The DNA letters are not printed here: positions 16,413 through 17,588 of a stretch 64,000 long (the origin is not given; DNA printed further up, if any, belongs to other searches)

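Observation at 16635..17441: Duplicated intronless NADPH-dependent F420-reductase/COG2085-like gene is a horizontal-transfer candidate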

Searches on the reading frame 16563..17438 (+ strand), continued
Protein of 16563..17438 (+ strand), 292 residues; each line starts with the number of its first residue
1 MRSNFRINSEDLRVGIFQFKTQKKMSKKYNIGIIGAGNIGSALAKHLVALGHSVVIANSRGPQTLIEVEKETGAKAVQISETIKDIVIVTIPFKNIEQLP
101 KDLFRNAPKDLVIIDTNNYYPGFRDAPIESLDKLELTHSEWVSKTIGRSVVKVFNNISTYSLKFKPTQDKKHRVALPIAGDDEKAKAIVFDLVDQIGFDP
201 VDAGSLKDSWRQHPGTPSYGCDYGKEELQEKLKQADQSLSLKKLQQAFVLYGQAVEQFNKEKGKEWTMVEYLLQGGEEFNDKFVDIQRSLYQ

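Call 32: list_cluster_members(proteins=[P0001, P0003, P0002, P0004])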
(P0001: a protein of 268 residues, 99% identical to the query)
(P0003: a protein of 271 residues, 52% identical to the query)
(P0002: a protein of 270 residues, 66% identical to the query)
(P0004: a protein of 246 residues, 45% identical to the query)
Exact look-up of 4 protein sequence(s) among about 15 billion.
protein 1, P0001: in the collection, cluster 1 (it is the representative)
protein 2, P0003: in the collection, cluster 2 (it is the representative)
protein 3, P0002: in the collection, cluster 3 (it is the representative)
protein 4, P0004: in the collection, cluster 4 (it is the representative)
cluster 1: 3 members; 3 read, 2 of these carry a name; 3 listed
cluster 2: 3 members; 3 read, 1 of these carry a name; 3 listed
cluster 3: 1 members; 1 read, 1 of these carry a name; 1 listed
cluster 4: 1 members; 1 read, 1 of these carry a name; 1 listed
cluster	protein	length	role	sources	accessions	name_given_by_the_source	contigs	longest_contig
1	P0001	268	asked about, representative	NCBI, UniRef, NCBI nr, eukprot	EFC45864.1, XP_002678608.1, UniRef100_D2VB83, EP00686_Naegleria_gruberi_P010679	predicted protein [Naegleria gruberi] | Predicted protein n=1 Tax=Naegleria gruberi TaxID=5762 RepID=D2VB83_NAEGR | uncharacterized protein NAEGRDRAFT_66125 [Naegleria gruberi]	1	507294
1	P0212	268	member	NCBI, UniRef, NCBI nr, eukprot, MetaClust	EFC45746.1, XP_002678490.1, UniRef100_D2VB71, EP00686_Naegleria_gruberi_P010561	predicted protein [Naegleria gruberi] | Predicted protein n=1 Tax=Naegleria gruberi TaxID=5762 RepID=D2VB71_NAEGR | uncharacterized protein NAEGRDRAFT_66113 [Naegleria gruberi]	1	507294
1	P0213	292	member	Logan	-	-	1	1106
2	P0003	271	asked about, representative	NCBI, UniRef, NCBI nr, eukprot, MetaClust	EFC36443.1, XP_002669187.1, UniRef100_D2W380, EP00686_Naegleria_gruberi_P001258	predicted protein [Naegleria gruberi] | Predicted protein n=1 Tax=Naegleria gruberi TaxID=5762 RepID=D2W380_NAEGR | uncharacterized protein NAEGRDRAFT_75850 [Naegleria gruberi]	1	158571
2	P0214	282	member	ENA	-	-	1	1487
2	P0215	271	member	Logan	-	-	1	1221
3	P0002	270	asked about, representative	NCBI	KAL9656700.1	hypothetical protein ABK040_002967 [Willaertia magna]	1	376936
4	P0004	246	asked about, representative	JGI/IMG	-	predicted dinucleotide-binding enzyme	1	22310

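Call 35: find_homologous_proteins(query=P0003, max_evalue=1e-20)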
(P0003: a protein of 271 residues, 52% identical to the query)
Query P0003 (271 aa): 5209 proteins with E <= 1e-20 among 5729 candidates; the best 120 are listed.
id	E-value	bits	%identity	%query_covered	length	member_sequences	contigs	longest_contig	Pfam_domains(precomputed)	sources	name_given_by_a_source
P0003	2.3e-176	603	100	100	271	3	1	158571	PF03446.22,PF02826.26,PF03807.24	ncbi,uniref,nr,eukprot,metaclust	ncbi:predicted protein [Naegleria gruberi]|uniref:Predicted protein n=1 Tax=Naegleria gruberi TaxID=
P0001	1.4e-84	302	52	96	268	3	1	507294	PF03446.22,PF02826.26,PF03807.24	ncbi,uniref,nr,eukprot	ncbi:predicted protein [Naegleria gruberi]|uniref:Predicted protein n=1 Tax=Naegleria gruberi TaxID=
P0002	3.4e-84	301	49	96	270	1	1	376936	PF03446.22,PF02826.26,PF03807.24,PF01488.27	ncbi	ncbi:hypothetical protein ABK040_002967 [Willaertia magna]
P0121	2.3e-71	258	49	99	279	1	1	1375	PF03446.22,PF02826.26,PF03807.24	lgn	-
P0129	1.7e-70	256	52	79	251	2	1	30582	PF03446.22,PF02826.26,PF03807.24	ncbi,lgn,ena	-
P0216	6.1e-69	251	53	78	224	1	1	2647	PF10727.16,PF03446.22,PF02826.26,PF03807.24,PF07991.19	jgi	jgi:predicted dinucleotide-binding enzyme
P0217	1.4e-68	249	54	75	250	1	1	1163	PF10727.16,PF03446.22,PF02826.26,PF03807.24,PF07991.19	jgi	jgi:predicted dinucleotide-binding enzyme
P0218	1.6e-68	249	53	78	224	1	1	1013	PF10727.16,PF03446.22,PF02826.26,PF03807.24,PF07991.19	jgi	jgi:predicted dinucleotide-binding enzyme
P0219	3.7e-68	248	54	75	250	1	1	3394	PF10727.16,PF03446.22,PF02826.26,PF03807.24,PF07991.19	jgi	jgi:predicted dinucleotide-binding enzyme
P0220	3.7e-68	248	54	75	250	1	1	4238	PF10727.16,PF03446.22,PF02826.26,PF03807.24,PF07991.19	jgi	jgi:predicted dinucleotide-binding enzyme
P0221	3.7e-68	248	54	75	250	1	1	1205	PF10727.16,PF03446.22,PF02826.26,PF03807.24,PF07991.19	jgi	jgi:predicted dinucleotide-binding enzyme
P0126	9.7e-68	247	47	99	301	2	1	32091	PF03446.22,PF03807.24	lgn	-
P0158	1.1e-67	246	51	78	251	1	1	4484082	PF10727.16,PF03446.22,PF02826.26,PF03807.24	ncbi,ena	-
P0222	5.1e-67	244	45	95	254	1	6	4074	PF10727.16,PF03446.22,PF02826.26,PF03807.24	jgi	jgi:predicted dinucleotide-binding enzyme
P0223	1.3e-66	243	53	74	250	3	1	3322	PF03446.22,PF02826.26,PF03807.24,PF07991.19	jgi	jgi:predicted dinucleotide-binding enzyme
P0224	1.1e-65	240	53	73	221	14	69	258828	PF03446.22,PF02826.26,PF03807.24,PF07991.19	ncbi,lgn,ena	ncbi:MAG: NAD(P)-binding domain-containing protein [Caldibacillus sp.]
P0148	1.6e-65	239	44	95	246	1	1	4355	PF03446.22,PF02826.26,PF03807.24,PF07991.19,PF01488.27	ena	-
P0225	1.7e-65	239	49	80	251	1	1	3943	PF10727.16,PF03446.22,PF02826.26,PF01210.30,PF03807.24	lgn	-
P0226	2.1e-65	239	50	80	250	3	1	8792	PF10727.16,PF03446.22,PF02826.26,PF03807.24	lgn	-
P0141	8.5e-65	237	50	79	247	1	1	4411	PF10727.16,PF03446.22,PF02826.26,PF03807.24,PF07991.19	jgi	jgi:predicted dinucleotide-binding enzyme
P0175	1.2e-64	236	51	79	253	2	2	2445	PF10727.16,PF03446.22,PF02826.26,PF01210.30,PF03807.24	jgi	jgi:8-hydroxy-5-deazaflavin:NADPH oxidoreductase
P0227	1.3e-64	236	52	73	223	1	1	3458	PF03446.22,PF02826.26,PF03807.24,PF07991.19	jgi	jgi:predicted dinucleotide-binding enzyme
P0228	2.5e-64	235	50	76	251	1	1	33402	PF03446.22,PF02826.26,PF03807.24,PF01488.27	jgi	jgi:8-hydroxy-5-deazaflavin:NADPH oxidoreductase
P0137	3.0e-64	235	50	80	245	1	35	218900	PF10727.16,PF03446.22,PF02826.26,PF03807.24,PF07991.19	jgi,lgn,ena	-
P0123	3.7e-64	235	49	80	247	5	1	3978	PF10727.16,PF03446.22,PF02826.26,PF03807.24,PF07991.19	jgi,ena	-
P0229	4.0e-64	235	52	74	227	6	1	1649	PF10727.16,PF03446.22,PF02826.26,PF03807.24,PF07991.19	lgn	-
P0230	6.2e-64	234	52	71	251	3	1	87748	PF10727.16,PF03446.22,PF02826.26,PF03807.24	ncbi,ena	-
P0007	7.8e-64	234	50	80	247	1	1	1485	PF03446.22,PF02826.26,PF03807.24,PF07991.19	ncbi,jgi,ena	jgi:predicted dinucleotide-binding enzyme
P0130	8.6e-64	234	51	77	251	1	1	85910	PF10727.16,PF03446.22,PF02826.26,PF03807.24,PF07991.19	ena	-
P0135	1.0e-63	233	54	79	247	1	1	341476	PF10727.16,PF03446.22,PF02826.26,PF03807.24,PF07991.19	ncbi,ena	-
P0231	1.2e-63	233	49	76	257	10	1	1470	PF10727.16,PF03446.22,PF02826.26,PF03807.24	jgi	jgi:8-hydroxy-5-deazaflavin:NADPH oxidoreductase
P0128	1.5e-63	233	51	69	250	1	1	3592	PF10727.16,PF03446.22,PF02826.26,PF03807.24,PF07991.19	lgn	-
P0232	2.3e-63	232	53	73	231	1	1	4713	PF03446.22,PF02826.26,PF03807.24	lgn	-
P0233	2.4e-63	232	53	69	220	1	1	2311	PF03446.22,PF02826.26,PF03807.24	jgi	jgi:8-hydroxy-5-deazaflavin:NADPH oxidoreductase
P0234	2.9e-63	232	50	74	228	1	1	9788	PF10727.16,PF03446.22,PF02826.26,PF03807.24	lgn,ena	-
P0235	3.3e-63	232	52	74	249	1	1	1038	PF10727.16,PF03446.22,PF02826.26,PF03807.24,PF07991.19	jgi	jgi:hypothetical protein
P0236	3.6e-63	232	50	78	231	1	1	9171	PF03446.22,PF02826.26,PF03807.24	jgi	jgi:8-hydroxy-5-deazaflavin:NADPH oxidoreductase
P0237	3.7e-63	232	48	78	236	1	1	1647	PF10727.16,PF03446.22,PF02826.26,PF03807.24,PF07991.19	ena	-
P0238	4.0e-63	231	51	74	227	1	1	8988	PF10727.16,PF03446.22,PF02826.26,PF03807.24,PF07991.19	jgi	jgi:predicted dinucleotide-binding enzyme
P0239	5.2e-63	231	53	73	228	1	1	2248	PF03446.22,PF02826.26,PF03807.24,PF07991.19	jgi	jgi:8-hydroxy-5-deazaflavin:NADPH oxidoreductase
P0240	6.2e-63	231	50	77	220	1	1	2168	PF03446.22,PF02826.26,PF03807.24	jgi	-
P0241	6.5e-63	231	52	75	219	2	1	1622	PF10727.16,PF03446.22,PF02826.26,PF03807.24,PF07991.19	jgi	jgi:8-hydroxy-5-deazaflavin:NADPH oxidoreductase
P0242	7.7e-63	231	52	78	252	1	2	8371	PF10727.16,PF03446.22,PF02826.26,PF03807.24,PF07991.19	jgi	jgi:predicted dinucleotide-binding enzyme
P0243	8.8e-63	230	52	69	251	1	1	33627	PF10727.16,PF03446.22,PF02826.26,PF03807.24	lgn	-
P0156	9.9e-63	230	51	78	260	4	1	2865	PF10727.16,PF03446.22,PF02826.26,PF03807.24,PF07991.19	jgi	jgi:predicted dinucleotide-binding enzyme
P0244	1.1e-62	230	52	72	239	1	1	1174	PF10727.16,PF03446.22,PF02826.26,PF03807.24,PF07991.19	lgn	-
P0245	1.3e-62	230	53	73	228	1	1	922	PF03446.22,PF02826.26,PF03807.24,PF07991.19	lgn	-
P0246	1.4e-62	230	52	73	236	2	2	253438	PF03446.22,PF02826.26,PF03807.24,PF07991.19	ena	-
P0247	1.4e-62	230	51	73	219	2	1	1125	PF03446.22,PF02826.26,PF03807.24,PF07991.19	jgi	jgi:8-hydroxy-5-deazaflavin:NADPH oxidoreductase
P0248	1.5e-62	230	53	73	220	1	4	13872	PF10727.16,PF03446.22,PF02826.26,PF03807.24,PF07991.19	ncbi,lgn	-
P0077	1.5e-62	230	50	77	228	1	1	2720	PF03446.22,PF02826.26,PF03807.24,PF07991.19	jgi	jgi:predicted dinucleotide-binding enzyme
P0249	1.5e-62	230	47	79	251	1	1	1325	PF10727.16,PF03446.22,PF02826.26,PF03807.24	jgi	jgi:8-hydroxy-5-deazaflavin:NADPH oxidoreductase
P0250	1.5e-62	230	50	78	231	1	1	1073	PF03446.22,PF02826.26,PF03807.24,PF07991.19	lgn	-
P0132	1.7e-62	229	50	74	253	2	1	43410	PF10727.16,PF03446.22,PF02826.26,PF03807.24,PF07991.19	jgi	jgi:predicted dinucleotide-binding enzyme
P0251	1.8e-62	229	53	73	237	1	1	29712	PF10727.16,PF03446.22,PF02826.26,PF03807.24,PF07991.19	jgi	jgi:predicted dinucleotide-binding enzyme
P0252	1.8e-62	229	52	74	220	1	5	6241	PF10727.16,PF03446.22,PF02826.26,PF03807.24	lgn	-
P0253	1.9e-62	229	51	72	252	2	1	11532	PF10727.16,PF03446.22,PF02826.26,PF01210.30,PF03807.24,PF07991.19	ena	-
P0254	2.1e-62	229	53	72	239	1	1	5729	PF10727.16,PF03446.22,PF02826.26,PF03807.24,PF07991.19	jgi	jgi:predicted dinucleotide-binding enzyme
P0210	2.1e-62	229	50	76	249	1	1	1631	PF10727.16,PF03446.22,PF02826.26,PF03807.24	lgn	-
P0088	2.4e-62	229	54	72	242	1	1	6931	PF10727.16,PF03446.22,PF02826.26,PF03807.24,PF07991.19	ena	-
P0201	2.4e-62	229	51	74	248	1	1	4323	PF03446.22,PF02826.26,PF03807.24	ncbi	-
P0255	2.4e-62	229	50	73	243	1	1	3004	PF03446.22,PF02826.26,PF03807.24,PF07991.19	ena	-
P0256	2.5e-62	229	53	73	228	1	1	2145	PF03446.22,PF02826.26,PF03807.24,PF07991.19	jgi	jgi:8-hydroxy-5-deazaflavin:NADPH oxidoreductase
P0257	2.5e-62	229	48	79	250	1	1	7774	PF10727.16,PF03446.22,PF02826.26,PF03807.24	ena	-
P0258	2.7e-62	229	48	79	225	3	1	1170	PF03446.22,PF02826.26,PF03807.24,PF07991.19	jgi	jgi:predicted dinucleotide-binding enzyme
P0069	2.9e-62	229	50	79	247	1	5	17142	PF10727.16,PF03446.22,PF02826.26,PF03807.24,PF07991.19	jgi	jgi:predicted dinucleotide-binding enzyme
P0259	3.0e-62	229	52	75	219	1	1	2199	PF10727.16,PF03446.22,PF02826.26,PF03807.24,PF07991.19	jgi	jgi:8-hydroxy-5-deazaflavin:NADPH oxidoreductase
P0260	3.1e-62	229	47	79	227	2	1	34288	PF10727.16,PF03446.22,PF02826.26,PF03807.24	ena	-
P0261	3.1e-62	229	47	79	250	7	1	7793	PF10727.16,PF03446.22,PF02826.26,PF03807.24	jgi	jgi:8-hydroxy-5-deazaflavin:NADPH oxidoreductase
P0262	3.1e-62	229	49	78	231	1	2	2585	PF03446.22,PF02826.26,PF03807.24,PF07991.19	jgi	jgi:8-hydroxy-5-deazaflavin:NADPH oxidoreductase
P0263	3.3e-62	228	47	79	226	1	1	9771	PF10727.16,PF03446.22,PF02826.26,PF03807.24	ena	-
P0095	3.5e-62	228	53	72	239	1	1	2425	PF10727.16,PF03446.22,PF02826.26,PF03807.24,PF07991.19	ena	-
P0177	3.6e-62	228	51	74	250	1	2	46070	PF10727.16,PF03446.22,PF02826.26,PF03807.24,PF07991.19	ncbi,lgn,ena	-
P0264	3.7e-62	228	55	74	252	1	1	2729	PF10727.16,PF03446.22,PF02826.26,PF03807.24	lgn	-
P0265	4.1e-62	228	52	71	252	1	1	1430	PF10727.16,PF03446.22,PF02826.26,PF01210.30,PF03807.24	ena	-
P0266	4.3e-62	228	53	73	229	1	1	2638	PF03446.22,PF02826.26,PF03807.24,PF07991.19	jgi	jgi:predicted dinucleotide-binding enzyme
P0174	4.5e-62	228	49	74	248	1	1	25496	PF03446.22,PF02826.26,PF03807.24,PF07991.19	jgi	jgi:8-hydroxy-5-deazaflavin:NADPH oxidoreductase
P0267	5.0e-62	228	53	73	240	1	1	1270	PF10727.16,PF03446.22,PF02826.26,PF03807.24,PF07991.19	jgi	jgi:predicted dinucleotide-binding enzyme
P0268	5.0e-62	228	53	72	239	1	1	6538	PF10727.16,PF03446.22,PF02826.26,PF03807.24,PF07991.19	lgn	-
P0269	5.4e-62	228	47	80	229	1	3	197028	PF03446.22,PF02826.26,PF03807.24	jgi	jgi:predicted dinucleotide-binding enzyme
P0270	5.7e-62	228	50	75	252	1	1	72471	PF10727.16,PF03446.22,PF02826.26,PF03807.24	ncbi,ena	-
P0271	5.7e-62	228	50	74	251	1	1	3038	PF10727.16,PF03446.22,PF02826.26,PF03807.24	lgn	-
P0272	6.2e-62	228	52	73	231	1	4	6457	PF10727.16,PF03446.22,PF02826.26,PF03807.24,PF07991.19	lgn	-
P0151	6.5e-62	227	47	79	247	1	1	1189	PF10727.16,PF03446.22,PF02826.26,PF03807.24,PF07991.19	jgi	jgi:predicted dinucleotide-binding enzyme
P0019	7.0e-62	227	47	87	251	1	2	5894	PF10727.16,PF03446.22,PF02826.26,PF03807.24,PF07991.19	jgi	jgi:predicted dinucleotide-binding enzyme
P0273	8.1e-62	227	50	77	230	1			PF03446.22,PF02826.26,PF03807.24,PF07991.19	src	-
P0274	8.1e-62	227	52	73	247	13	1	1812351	PF10727.16,PF03446.22,PF02826.26,PF03807.24,PF07991.19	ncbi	ncbi:NADPH-dependent F420 reductase [Hymenobacter seoulensis]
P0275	8.3e-62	227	48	79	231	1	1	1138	PF10727.16,PF03446.22,PF02826.26,PF03807.24,PF07991.19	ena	-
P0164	8.6e-62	227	52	74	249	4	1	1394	PF03446.22,PF02826.26,PF03807.24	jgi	jgi:predicted dinucleotide-binding enzyme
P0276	8.6e-62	227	51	74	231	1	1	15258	PF03446.22,PF02826.26,PF03807.24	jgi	jgi:8-hydroxy-5-deazaflavin:NADPH oxidoreductase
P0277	9.5e-62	227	47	79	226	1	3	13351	PF10727.16,PF03446.22,PF02826.26,PF03807.24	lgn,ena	-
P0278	9.5e-62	227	54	78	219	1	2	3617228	PF03446.22,PF02826.26,PF03807.24,PF07991.19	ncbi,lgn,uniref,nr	ncbi:NADPH-dependent F420 reductase [Alicyclobacillus cycloheptanicus]|uniref:Dinucleotide-binding e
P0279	9.7e-62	227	53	75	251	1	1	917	PF10727.16,PF03446.22,PF02826.26,PF01210.30,PF03807.24,PF07991.19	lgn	-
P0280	1.0e-61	227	52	73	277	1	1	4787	PF10727.16,PF03446.22,PF02826.26,PF03807.24,PF07991.19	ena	-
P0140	1.1e-61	227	48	80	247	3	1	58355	PF10727.16,PF03446.22,PF02826.26,PF03807.24,PF07991.19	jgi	jgi:predicted dinucleotide-binding enzyme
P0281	1.1e-61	227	52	72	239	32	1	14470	PF10727.16,PF03446.22,PF02826.26,PF03807.24,PF07991.19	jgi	jgi:predicted dinucleotide-binding enzyme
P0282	1.1e-61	227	53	73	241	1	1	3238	PF10727.16,PF03446.22,PF02826.26,PF03807.24,PF07991.19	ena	-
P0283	1.2e-61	227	51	75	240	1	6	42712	PF10727.16,PF03446.22,PF02826.26,PF03807.24,PF07991.19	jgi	jgi:predicted dinucleotide-binding enzyme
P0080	1.2e-61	227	52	73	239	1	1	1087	PF10727.16,PF03446.22,PF02826.26,PF03807.24,PF07991.19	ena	-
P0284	1.2e-61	227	51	73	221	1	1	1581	PF03446.22,PF02826.26,PF03807.24,PF07991.19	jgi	jgi:hypothetical protein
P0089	1.3e-61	227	49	80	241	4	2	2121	PF03446.22,PF02826.26,PF03807.24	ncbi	-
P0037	1.3e-61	227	53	72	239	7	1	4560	PF10727.16,PF03446.22,PF02826.26,PF03807.24,PF07991.19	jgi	-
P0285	1.3e-61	227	52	73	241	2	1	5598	PF10727.16,PF03446.22,PF02826.26,PF03807.24,PF07991.19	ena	-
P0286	1.3e-61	226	47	79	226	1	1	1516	PF10727.16,PF03446.22,PF02826.26,PF03807.24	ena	-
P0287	1.3e-61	226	51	79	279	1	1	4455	PF10727.16,PF03446.22,PF02826.26,PF03807.24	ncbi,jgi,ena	jgi:predicted dinucleotide-binding enzyme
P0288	1.4e-61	226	54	78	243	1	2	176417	PF03446.22,PF02826.26,PF03807.24,PF07991.19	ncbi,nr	ncbi:NADPH-dependent F420 reductase [Alicyclobacillus cycloheptanicus]|nr:NADPH-dependent F420 reduc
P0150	1.4e-61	226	49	80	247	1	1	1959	PF03446.22,PF02826.26,PF03807.24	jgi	jgi:8-hydroxy-5-deazaflavin:NADPH oxidoreductase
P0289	1.6e-61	226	53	73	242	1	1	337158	PF10727.16,PF03446.22,PF02826.26,PF03807.24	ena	-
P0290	1.7e-61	226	52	73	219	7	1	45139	PF10727.16,PF03446.22,PF02826.26,PF03807.24,PF07991.19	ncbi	-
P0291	1.7e-61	226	52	70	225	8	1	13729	PF03446.22,PF02826.26,PF03807.24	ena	-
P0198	1.7e-61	226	53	73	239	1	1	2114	PF10727.16,PF03446.22,PF02826.26,PF03807.24,PF07991.19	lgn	-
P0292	1.8e-61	226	50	73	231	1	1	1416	PF03446.22,PF02826.26,PF03807.24,PF07991.19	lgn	-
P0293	1.8e-61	226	47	79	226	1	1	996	PF10727.16,PF03446.22,PF02826.26,PF03807.24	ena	-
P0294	1.8e-61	226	49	73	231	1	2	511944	PF03446.22,PF02826.26,PF03807.24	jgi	jgi:predicted dinucleotide-binding enzyme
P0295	1.9e-61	226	49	68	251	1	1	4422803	PF10727.16,PF03446.22,PF02826.26,PF03807.24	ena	-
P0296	1.9e-61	226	47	80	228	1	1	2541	PF10727.16,PF03446.22,PF02826.26,PF03807.24,PF07991.19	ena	-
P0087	1.9e-61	226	48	74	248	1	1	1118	PF10727.16,PF03446.22,PF02826.26,PF03807.24,PF07991.19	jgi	jgi:predicted dinucleotide-binding enzyme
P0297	2.1e-61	226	52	74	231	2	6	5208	PF10727.16,PF03446.22,PF02826.26,PF03807.24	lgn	-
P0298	2.2e-61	226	49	75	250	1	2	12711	PF10727.16,PF03446.22,PF02826.26,PF03807.24,PF07991.19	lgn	-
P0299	2.2e-61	226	48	78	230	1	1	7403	PF03446.22,PF02826.26,PF03807.24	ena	-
